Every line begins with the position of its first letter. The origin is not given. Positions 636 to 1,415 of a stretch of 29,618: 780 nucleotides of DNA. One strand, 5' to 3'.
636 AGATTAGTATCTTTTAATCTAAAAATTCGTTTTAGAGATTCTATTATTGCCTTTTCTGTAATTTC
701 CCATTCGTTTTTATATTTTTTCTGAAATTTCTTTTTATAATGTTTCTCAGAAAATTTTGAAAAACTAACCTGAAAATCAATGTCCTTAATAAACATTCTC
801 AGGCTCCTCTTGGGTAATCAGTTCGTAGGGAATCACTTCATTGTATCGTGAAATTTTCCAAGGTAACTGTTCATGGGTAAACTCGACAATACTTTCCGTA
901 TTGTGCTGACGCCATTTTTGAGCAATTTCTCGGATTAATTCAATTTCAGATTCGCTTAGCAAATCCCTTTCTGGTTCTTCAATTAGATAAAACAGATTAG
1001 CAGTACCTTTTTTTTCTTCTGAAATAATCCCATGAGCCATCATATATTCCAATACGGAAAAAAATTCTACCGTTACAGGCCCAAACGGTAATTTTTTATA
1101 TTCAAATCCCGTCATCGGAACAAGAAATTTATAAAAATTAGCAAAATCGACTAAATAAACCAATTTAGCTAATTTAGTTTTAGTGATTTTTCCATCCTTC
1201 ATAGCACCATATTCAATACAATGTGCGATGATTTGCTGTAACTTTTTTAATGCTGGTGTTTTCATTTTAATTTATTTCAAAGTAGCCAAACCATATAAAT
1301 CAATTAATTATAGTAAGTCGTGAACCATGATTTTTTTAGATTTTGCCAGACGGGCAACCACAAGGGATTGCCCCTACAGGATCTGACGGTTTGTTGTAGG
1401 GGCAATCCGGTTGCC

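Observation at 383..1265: Panacea (DUF4065) antitoxin paired with an unrecognised 137-aa toxin candidate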

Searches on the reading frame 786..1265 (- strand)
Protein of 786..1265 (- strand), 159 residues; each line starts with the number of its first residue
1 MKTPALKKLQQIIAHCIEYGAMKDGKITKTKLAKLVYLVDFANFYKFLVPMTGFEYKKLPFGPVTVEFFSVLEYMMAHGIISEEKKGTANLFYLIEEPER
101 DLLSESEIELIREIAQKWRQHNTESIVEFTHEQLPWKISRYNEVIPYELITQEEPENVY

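Call 3: search_protein_families(library=pfam, proteins=[window:786-1265:-], max_evalue=1)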
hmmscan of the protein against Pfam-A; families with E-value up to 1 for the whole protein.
window:786-1265:- (159 aa): 4 families
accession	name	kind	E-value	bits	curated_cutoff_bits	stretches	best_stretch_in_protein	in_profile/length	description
PF13274.11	SocA_Panacea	-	4.2e-16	60.3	25.7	1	32-137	1-113/113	Antitoxin SocA-like, Panacea domain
PF18132.6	Tyrosinase_C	-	0.061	14.4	26.9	1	78-147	43-111/121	Tyrosinase C-terminal domain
PF13175.12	AAA_15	-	0.071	13.2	32.1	1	71-123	313-362/374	AAA ATPase domain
PF22560.2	GMT-wHTH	-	0.15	13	27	1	95-145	17-66/82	GMT-like wHTH domain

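Call 4: search_protein_families(library=ncbifam, proteins=[window:786-1265:-], max_evalue=1)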
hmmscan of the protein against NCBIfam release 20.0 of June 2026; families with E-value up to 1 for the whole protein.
window:786-1265:- (159 aa): 2 families
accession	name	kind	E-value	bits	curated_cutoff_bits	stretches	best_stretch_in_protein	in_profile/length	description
NF047745.1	SocA_antitoxin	equivalog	0.00033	20.4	190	1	17-137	11-130/176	type VI toxin-antitoxin system SocA family antitoxin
NF048014.1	antitoxin_DarG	equivalog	0.0051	16.1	250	1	4-97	164-253/338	type II toxin-antitoxin system antitoxin DNA ADP-ribosyl glycohydrolase DarG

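Call 5: search_protein_families(library=padloc, proteins=[window:786-1265:-], max_evalue=1)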
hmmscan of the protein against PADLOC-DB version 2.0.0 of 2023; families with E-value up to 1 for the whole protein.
window:786-1265:- (159 aa): 3 families
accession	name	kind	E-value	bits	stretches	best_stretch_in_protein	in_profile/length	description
PDLC04505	PDC-M19A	-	0.00086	16.8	1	23-138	15-121/294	-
PDLC02990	DarG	-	0.0029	15.1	1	4-101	159-248/329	-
PDLC02979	AriA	-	0.0047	14.7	1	70-126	311-364/373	-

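Call 8: search_protein_families(library=phrogs, proteins=[window:786-1265:-], max_evalue=1)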
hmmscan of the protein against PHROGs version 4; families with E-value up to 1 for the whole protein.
window:786-1265:- (159 aa): 3 families
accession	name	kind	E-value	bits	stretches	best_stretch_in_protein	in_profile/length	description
phrog_1281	-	unknown function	1.8e-15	58.2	1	8-152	9-148/195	-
phrog_10390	-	unknown function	3.7e-07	30.9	1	17-152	155-289/299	-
phrog_14939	-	unknown function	6.1e-07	29.9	1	24-146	19-144/313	-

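Call 10: find_homologous_proteins(query=window:786-1265:-, max_evalue=1e-10)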
Query window:786-1265:- (159 aa): 983 proteins with E <= 1e-10 among 1003 candidates; the best 120 are listed.
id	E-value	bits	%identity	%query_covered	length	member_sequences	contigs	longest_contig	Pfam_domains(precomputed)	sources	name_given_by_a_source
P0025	3.9e-100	350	100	100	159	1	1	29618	PF13274.12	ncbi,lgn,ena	-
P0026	1.4e-96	339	96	100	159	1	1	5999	PF13274.12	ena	-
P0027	3.7e-91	321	95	95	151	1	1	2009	PF13274.12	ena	-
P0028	7.1e-89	314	91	100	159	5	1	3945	PF13274.12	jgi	jgi:uncharacterized phage-associated protein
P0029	2.8e-85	302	87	100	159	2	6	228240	PF13274.12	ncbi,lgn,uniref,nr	ncbi:Panacea domain-containing protein [Candidatus Marithrix sp. Canyon 246]|uniref:Panacea domain-c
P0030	5.7e-85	301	88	100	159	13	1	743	PF13274.12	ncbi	-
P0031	8.6e-85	300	86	100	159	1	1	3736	PF13274.12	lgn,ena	-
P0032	3.6e-84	298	85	100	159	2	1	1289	PF13274.12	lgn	-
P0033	2.8e-83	295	86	100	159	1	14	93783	PF13274.12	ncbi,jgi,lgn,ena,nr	ncbi:MAG: hypothetical protein DRR08_27960 [Candidatus Parabeggiatoa sp. nov. 2]|nr:MAG: hypothetica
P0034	8.0e-80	284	82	100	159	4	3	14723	PF13274.12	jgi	jgi:uncharacterized phage-associated protein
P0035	5.8e-79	281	80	100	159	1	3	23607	PF13274.12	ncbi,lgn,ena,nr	ncbi:MAG: SocA family protein [Thiomargarita sp.]|nr:SocA family protein [Thiomargarita sp.]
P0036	9.2e-79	281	80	100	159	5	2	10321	PF13274.12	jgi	-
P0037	2.4e-75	270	79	100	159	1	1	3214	PF13274.12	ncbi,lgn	-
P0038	1.7e-73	264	79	100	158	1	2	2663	PF13274.12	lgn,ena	-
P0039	9.3e-73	261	76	100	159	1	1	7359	PF13274.12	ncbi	-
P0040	5.9e-58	213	74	87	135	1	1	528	PF13274.12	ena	-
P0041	2.8e-48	182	55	97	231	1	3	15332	PF12844.14,PF13274.12,PF01381.29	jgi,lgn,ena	-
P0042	5.0e-48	181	52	97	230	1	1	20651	PF12844.14,PF13274.12,PF01381.29,PF13560.13,PF13443.13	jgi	-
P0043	6.6e-48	181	55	97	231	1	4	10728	PF12844.14,PF13274.12,PF01381.29,PF13443.13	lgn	-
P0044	1.0e-47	180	55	97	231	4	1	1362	PF12844.14,PF13274.12,PF01381.29,PF13560.13,PF13443.13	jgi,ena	-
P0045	3.7e-47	178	55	97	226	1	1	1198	PF12844.14,PF13274.12,PF01381.29,PF13560.13,PF13443.13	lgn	-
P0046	4.6e-47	178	55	97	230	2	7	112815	PF12844.14,PF13274.12,PF01381.29,PF13560.13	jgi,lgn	jgi:putative transcriptional regulator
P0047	6.1e-47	177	54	97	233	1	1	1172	PF12844.14,PF13274.12,PF01381.29,PF13560.13,PF13443.13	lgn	-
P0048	6.7e-47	177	55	97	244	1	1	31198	PF12844.14,PF13274.12,PF01381.29,PF13560.13,PF13443.13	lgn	-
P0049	9.3e-47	177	54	97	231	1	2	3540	PF13274.12,PF01381.29,PF13443.13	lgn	-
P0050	1.0e-46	177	51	96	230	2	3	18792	PF12844.14,PF13274.12,PF01381.29,PF13560.13,PF13443.13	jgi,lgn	jgi:transcriptional regulator with XRE-family HTH domain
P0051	1.1e-46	177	54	96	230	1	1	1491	PF13412.13,PF12844.14,PF13274.12,PF01381.29,PF13443.13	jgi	jgi:transcriptional regulator with XRE-family HTH domain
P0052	1.5e-46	176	52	97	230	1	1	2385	PF12844.14,PF13274.12,PF01381.29,PF13560.13,PF13443.13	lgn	-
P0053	2.1e-46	176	50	97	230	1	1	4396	PF12844.14,PF13274.12,PF01381.29,PF13560.13,PF13443.13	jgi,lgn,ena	-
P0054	2.2e-46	176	54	97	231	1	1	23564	PF12844.14,PF13274.12,PF01381.29,PF13560.13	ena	-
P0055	2.3e-46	176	51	97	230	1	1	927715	PF12844.14,PF13274.12,PF01381.29,PF13560.13,PF13443.13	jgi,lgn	jgi:DNA-binding XRE family transcriptional regulator/uncharacterized phage-associated protein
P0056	3.5e-46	175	51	96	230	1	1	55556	PF12844.14,PF13274.12,PF01381.29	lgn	-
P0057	5.7e-46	174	52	97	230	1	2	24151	PF12844.14,PF13274.12,PF01381.29,PF13443.13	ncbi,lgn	-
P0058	6.5e-46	174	52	97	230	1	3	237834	PF12844.14,PF13274.12,PF01381.29,PF13560.13,PF13443.13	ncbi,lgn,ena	ncbi:MAG: type II toxin-antitoxin system antitoxin SocA domain-containing protein [Patescibacteria g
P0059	8.0e-46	174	51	97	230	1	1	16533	PF13744.13,PF12844.14,PF13274.12,PF01381.29,PF13560.13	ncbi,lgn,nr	ncbi:MAG: DUF4065 domain-containing protein [Candidatus Peribacteraceae bacterium]|nr:DUF4065 domain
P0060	8.6e-46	174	53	96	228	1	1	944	PF13274.12,PF01381.29,PF13560.13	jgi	jgi:transcriptional regulator with XRE-family HTH domain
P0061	1.0e-45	173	54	97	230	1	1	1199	PF12844.14,PF13274.12,PF01381.29,PF13560.13,PF13443.13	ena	-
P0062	1.0e-45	173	51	99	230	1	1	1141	PF12844.14,PF13274.12,PF01381.29,PF13443.13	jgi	jgi:putative transcriptional regulator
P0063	1.3e-45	173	54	97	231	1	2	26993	PF12844.14,PF13274.12,PF01381.29,PF13560.13,PF13443.13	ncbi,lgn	-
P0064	2.2e-45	172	51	97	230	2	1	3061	PF12844.14,PF13274.12,PF01381.29,PF13560.13,PF13443.13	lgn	-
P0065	2.9e-45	172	52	97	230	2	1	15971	PF12844.14,PF13274.12,PF01381.29,PF13560.13,PF13443.13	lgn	-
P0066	3.2e-45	172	50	97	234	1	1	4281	PF12844.14,PF13274.12,PF01381.29,PF13443.13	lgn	-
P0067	3.2e-45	172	52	97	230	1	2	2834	PF13274.12,PF01381.29,PF13560.13,PF13443.13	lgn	-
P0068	3.5e-45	172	54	96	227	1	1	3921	PF12844.14,PF13274.12,PF01381.29,PF13560.13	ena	-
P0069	3.6e-45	172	49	97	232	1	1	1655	PF12844.14,PF13274.12,PF01381.29,PF13560.13,PF13443.13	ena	-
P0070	3.9e-45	172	54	97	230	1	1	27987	PF12844.14,PF13274.12,PF01381.29,PF13560.13,PF13443.13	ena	-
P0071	4.9e-45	171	51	96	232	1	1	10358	PF12844.14,PF13274.12,PF01381.29,PF13560.13,PF13443.13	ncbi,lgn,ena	-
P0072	5.1e-45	171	51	97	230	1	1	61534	PF12844.14,PF13274.12,PF01381.29,PF13560.13,PF13443.13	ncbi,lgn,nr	ncbi:helix-turn-helix domain-containing protein [Candidatus Gracilibacteria bacterium]|nr:helix-turn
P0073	5.2e-45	171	52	99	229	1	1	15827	PF12844.14,PF13274.12,PF01381.29,PF13560.13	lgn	-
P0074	6.1e-45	171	50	97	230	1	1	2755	PF12844.14,PF13274.12,PF01381.29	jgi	jgi:putative transcriptional regulator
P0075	6.5e-45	171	51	99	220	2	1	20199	PF12844.14,PF13274.12,PF01381.29,PF13443.13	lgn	-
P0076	7.2e-45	171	50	97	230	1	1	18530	PF12844.14,PF13274.12,PF01381.29,PF13443.13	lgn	-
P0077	7.3e-45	171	51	97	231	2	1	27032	PF13274.12,PF01381.29,PF13560.13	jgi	jgi:transcriptional regulator with XRE-family HTH domain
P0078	7.4e-45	171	54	97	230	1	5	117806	PF12844.14,PF13274.12,PF01381.29,PF13560.13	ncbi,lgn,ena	ncbi:MAG: type II toxin-antitoxin system antitoxin SocA domain-containing protein [Patescibacteria g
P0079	7.6e-45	171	52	96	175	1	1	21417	PF13274.12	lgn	-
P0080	7.7e-45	171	50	97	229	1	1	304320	PF12844.14,PF13274.12,PF01381.29,PF13560.13,PF13443.13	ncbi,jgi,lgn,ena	ncbi:MAG: type II toxin-antitoxin system antitoxin SocA domain-containing protein [Candidatus Gracil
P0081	8.5e-45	170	51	97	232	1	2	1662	PF13744.13,PF12844.14,PF13274.12,PF01381.29,PF13560.13,PF13443.13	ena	-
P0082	9.6e-45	170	55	96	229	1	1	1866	PF12844.14,PF13274.12,PF01381.29,PF13560.13,PF13443.13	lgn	-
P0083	1.1e-44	170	52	97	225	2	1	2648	PF12844.14,PF13274.12,PF01381.29,PF13560.13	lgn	-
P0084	1.1e-44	170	52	96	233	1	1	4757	PF12844.14,PF13274.12,PF01381.29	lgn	-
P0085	1.4e-44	170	51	97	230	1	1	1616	PF12844.14,PF13274.12,PF01381.29,PF13560.13,PF13443.13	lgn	-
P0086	1.5e-44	170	53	97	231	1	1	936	PF13274.12,PF01381.29,PF13560.13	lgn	-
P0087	1.6e-44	170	51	97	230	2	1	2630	PF12844.14,PF13274.12,PF01381.29,PF13443.13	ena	-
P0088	1.7e-44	169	54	96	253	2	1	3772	PF13274.12,PF01381.29,PF13560.13,PF13443.13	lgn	-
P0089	1.9e-44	169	54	96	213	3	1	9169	PF13274.12,PF01381.29,PF13560.13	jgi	jgi:transcriptional regulator with XRE-family HTH domain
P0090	1.9e-44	169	52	97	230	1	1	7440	PF12844.14,PF13274.12,PF01381.29,PF13560.13,PF13443.13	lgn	-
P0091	2.0e-44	169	53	97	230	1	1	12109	PF12844.14,PF13274.12,PF01381.29,PF13443.13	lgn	-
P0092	2.1e-44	169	48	97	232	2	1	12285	PF12844.14,PF13274.12,PF01381.29,PF13560.13,PF13443.13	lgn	-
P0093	2.1e-44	169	54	97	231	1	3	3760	PF12844.14,PF13274.12,PF01381.29,PF13560.13,PF13443.13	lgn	-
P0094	2.5e-44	169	54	97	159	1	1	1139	PF13274.12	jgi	jgi:uncharacterized phage-associated protein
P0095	2.9e-44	169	51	96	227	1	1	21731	PF13412.13,PF12844.14,PF13274.12,PF01381.29,PF13560.13,PF13443.13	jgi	jgi:putative transcriptional regulator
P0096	3.4e-44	168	51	97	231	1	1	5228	PF12844.14,PF13274.12,PF01381.29,PF13560.13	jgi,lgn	jgi:transcriptional regulator with XRE-family HTH domain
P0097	3.4e-44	168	51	96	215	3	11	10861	PF13274.12,PF01381.29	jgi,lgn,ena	-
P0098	3.8e-44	168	52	96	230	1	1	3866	PF12844.14,PF13274.12,PF01381.29,PF13560.13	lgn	-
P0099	3.9e-44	168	51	100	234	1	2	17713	PF12844.14,PF13274.12,PF01381.29,PF13560.13,PF13443.13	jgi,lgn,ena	-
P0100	4.3e-44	168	55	96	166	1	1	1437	PF13274.12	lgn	-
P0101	4.6e-44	168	50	97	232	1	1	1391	PF13412.13,PF12844.14,PF13274.12,PF01381.29,PF13560.13,PF13443.13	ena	-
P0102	5.4e-44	168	52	96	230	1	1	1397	PF12844.14,PF13274.12,PF01381.29,PF13560.13,PF13443.13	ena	-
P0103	6.0e-44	168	52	96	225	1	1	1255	PF13274.12,PF01381.29,PF13560.13,PF13443.13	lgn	-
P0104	9.7e-44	167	54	96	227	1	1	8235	PF13274.12,PF01381.29,PF13560.13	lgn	-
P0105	9.9e-44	167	50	97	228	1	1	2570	PF12844.14,PF13274.12,PF01381.29,PF13560.13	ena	-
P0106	1.0e-43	167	49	97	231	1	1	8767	PF13412.13,PF12844.14,PF13274.12,PF01381.29,PF13560.13,PF13443.13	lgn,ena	-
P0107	1.0e-43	167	51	97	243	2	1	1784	PF12844.14,PF13274.12,PF01381.29,PF13560.13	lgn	-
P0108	1.3e-43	167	48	97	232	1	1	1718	PF12844.14,PF13274.12,PF01381.29,PF13560.13,PF13443.13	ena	-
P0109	1.3e-43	167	54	97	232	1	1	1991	PF12844.14,PF13274.12,PF01381.29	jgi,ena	-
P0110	1.4e-43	167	50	97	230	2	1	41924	PF12844.14,PF13274.12,PF01381.29,PF24250.2,PF13560.13,PF13443.13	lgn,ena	-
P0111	1.4e-43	167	50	97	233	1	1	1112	PF12844.14,PF13274.12,PF01381.29,PF13560.13,PF13443.13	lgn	-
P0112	1.4e-43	166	50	97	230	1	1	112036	PF12844.14,PF13274.12,PF01381.29,PF13560.13,PF13443.13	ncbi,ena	-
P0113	1.4e-43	166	53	96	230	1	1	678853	PF12844.14,PF13274.12,PF01381.29,PF13560.13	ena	-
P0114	1.6e-43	166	52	97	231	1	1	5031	PF12844.14,PF13274.12,PF01381.29,PF13560.13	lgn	-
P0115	1.7e-43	166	52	97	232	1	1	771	PF13274.12,PF01381.29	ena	-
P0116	2.0e-43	166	51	97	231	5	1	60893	PF12844.14,PF13274.12,PF01381.29,PF13560.13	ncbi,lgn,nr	ncbi:MAG: DUF4065 domain-containing protein [bacterium]|nr:DUF4065 domain-containing protein [bacter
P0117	2.3e-43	166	51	97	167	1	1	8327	PF13274.12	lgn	-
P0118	2.5e-43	166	55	96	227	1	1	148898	PF12844.14,PF13274.12,PF01381.29,PF13560.13,PF13443.13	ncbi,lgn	-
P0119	3.4e-43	165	53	97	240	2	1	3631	PF13274.12,PF01381.29,PF13560.13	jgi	-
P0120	3.6e-43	165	49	97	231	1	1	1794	PF12844.14,PF13274.12,PF01381.29,PF13560.13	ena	-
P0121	3.9e-43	165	49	97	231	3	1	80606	PF12844.14,PF13274.12,PF01381.29,PF13560.13,PF13443.13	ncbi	ncbi:MAG: type II toxin-antitoxin system antitoxin SocA domain-containing protein [Candidatus Peregr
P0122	3.9e-43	165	52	97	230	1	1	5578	PF12844.14,PF13274.12,PF01381.29,PF13443.13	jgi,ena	-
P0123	4.3e-43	165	49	97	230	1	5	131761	PF12844.14,PF13274.12,PF01381.29,PF13560.13,PF13443.13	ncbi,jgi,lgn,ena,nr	ncbi:MAG: helix-turN-helix domain protein [Candidatus Peregrinibacteria bacterium GW2011_GWC2_39_14]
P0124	5.0e-43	165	49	99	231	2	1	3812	PF12844.14,PF13274.12,PF01381.29,PF13443.13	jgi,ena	-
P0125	5.8e-43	164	52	97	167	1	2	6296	PF13274.12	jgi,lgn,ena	-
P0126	6.4e-43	164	51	97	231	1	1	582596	PF12844.14,PF13274.12,PF01381.29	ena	-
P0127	6.5e-43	164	52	96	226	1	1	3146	PF12844.14,PF13274.12,PF01381.29,PF13560.13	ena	-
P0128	6.6e-43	164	54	97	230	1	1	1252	PF12844.14,PF13274.12,PF01381.29,PF13560.13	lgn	-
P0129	8.7e-43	164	91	54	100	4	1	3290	PF13274.12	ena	-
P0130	8.8e-43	164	53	96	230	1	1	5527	PF12844.14,PF13274.12,PF01381.29,PF13560.13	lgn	-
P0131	9.9e-43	164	55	96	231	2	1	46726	PF12844.14,PF13274.12,PF01381.29,PF13560.13,PF13443.13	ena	-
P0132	1.1e-42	164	48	97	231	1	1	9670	PF12844.14,PF13274.12,PF01381.29,PF13560.13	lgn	-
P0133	1.4e-42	163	51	97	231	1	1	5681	PF12844.14,PF13274.12,PF01381.29,PF13560.13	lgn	-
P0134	1.4e-42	163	53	97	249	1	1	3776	PF12844.14,PF13274.12,PF01381.29,PF13560.13,PF13443.13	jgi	-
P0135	1.4e-42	163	53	97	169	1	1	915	PF13274.12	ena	-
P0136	1.5e-42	163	55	96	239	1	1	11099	PF13274.12,PF01381.29,PF13560.13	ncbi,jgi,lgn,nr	ncbi:MAG: DUF4065 domain-containing protein [Clostridiales Family XIII bacterium]|jgi:DNA-binding XR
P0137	1.5e-42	163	56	97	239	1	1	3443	PF12844.14,PF13274.12,PF01381.29,PF13560.13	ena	-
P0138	1.7e-42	163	56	97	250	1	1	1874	PF12844.14,PF13274.12,PF01381.29,PF13560.13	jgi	-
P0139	1.7e-42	163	53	97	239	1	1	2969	PF13274.12,PF01381.29,PF13560.13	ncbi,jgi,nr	ncbi:MAG: helix-turn-helix domain-containing protein [Lachnospiraceae bacterium]|jgi:DNA-binding XRE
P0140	1.9e-42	163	51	97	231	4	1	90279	PF12844.14,PF13274.12,PF01381.29,PF13560.13,PF13443.13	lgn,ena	-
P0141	2.2e-42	163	54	99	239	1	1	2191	PF13274.12,PF01381.29,PF13560.13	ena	-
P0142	2.2e-42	163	51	96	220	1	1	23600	PF13274.12,PF01381.29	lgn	-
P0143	2.5e-42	162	53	97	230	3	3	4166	PF12844.14,PF13274.12,PF01381.29,PF13560.13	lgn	-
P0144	2.6e-42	162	53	96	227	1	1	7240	PF12844.14,PF13274.12,PF01381.29,PF13560.13,PF13443.13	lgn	-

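Call 65: predict_structure(alignment_id=A5)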
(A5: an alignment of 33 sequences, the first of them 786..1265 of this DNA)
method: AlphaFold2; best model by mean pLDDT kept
length: 159 residues; sequences in the alignment: 33
mean_pLDDT: 95.2   pTM: 0.91
mean pLDDT of the five models: 95.2, 94.5, 94.4, 94.0, 93.3
residues with pLDDT >= 90: 145; 70-90: 13; 50-70: 1; < 50: 0
segments of 3 or more residues with pLDDT < 50: none
pLDDT, mean of each block of 10 residues (from residue 1): 90 98 92 98 98 94 92 97 91 95 97 97 96 96 96 97
secondary structure, 60 per line:
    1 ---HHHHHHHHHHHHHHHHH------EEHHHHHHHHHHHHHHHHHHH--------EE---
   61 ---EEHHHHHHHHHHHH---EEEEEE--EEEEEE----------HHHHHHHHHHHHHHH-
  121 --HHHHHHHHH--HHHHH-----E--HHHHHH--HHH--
elements in order: H4-20 H29-47 H66-77 E81-86 E89-94 H105-119 H123-131 H134-138 H147-152
